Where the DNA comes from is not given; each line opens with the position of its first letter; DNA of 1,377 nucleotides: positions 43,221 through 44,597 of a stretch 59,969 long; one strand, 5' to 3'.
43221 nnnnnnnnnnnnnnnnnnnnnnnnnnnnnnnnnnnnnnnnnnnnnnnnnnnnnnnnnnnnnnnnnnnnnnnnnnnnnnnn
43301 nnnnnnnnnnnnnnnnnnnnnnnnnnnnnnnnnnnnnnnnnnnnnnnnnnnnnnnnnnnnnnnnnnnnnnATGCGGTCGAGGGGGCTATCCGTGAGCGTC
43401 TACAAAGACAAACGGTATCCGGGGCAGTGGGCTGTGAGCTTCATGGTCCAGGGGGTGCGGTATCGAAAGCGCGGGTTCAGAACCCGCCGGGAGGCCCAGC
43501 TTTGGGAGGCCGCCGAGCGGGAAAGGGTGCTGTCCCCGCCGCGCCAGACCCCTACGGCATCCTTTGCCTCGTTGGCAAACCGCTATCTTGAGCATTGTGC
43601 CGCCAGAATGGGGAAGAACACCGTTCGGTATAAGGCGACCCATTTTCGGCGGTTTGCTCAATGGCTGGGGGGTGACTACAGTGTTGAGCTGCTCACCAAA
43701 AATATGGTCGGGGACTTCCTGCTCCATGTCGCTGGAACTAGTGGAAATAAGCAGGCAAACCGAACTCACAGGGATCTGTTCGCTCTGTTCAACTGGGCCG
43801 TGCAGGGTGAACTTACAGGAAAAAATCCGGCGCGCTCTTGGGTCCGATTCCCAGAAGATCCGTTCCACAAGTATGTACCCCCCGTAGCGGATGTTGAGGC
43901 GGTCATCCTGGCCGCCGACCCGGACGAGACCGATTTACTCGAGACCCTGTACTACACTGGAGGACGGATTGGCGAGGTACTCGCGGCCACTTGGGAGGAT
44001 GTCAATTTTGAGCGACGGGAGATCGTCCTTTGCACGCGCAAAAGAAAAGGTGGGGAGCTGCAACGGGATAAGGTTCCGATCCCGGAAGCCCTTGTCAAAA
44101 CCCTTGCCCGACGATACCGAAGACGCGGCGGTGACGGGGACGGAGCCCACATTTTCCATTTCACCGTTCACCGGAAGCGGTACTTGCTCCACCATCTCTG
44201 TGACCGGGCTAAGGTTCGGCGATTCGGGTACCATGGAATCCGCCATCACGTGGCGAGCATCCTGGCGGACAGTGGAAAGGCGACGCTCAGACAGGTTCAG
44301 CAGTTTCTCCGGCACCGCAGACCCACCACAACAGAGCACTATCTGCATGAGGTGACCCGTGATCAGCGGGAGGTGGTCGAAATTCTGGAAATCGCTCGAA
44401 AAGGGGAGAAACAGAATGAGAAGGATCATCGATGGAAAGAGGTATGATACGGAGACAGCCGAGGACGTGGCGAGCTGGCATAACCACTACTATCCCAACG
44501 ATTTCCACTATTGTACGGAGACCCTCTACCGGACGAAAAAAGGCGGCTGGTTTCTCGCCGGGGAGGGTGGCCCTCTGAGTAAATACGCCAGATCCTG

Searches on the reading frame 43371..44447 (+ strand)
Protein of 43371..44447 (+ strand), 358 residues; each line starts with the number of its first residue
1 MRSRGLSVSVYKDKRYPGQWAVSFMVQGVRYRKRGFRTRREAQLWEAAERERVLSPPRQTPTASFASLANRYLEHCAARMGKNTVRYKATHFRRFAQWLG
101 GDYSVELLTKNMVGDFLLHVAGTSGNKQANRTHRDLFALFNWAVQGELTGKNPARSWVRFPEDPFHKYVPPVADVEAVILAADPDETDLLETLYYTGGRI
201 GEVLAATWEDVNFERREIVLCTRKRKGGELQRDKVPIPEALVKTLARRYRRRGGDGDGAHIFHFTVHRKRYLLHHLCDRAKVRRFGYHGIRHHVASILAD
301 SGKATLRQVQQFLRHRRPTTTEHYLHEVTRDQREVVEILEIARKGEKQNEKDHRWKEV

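Call 29: search_protein_families(library=pfam, proteins=[window:43371-44447:+], max_evalue=0.001)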
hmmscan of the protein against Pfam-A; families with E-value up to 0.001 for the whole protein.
window:43371-44447:+ (358 aa): 3 families
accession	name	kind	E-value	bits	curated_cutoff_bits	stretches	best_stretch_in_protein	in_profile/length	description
PF00589.27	Phage_integrase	-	1.4e-15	57.9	27.1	1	189-327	27-168/172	Phage integrase family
PF14657.12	Arm-DNA-bind_4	-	0.00021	21.2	22.3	1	30-47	19-36/47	Arm DNA-binding domain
PF22022.2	Phage_int_M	-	0.0006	20.4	27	0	65-157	1-93/96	Phage integrase central domain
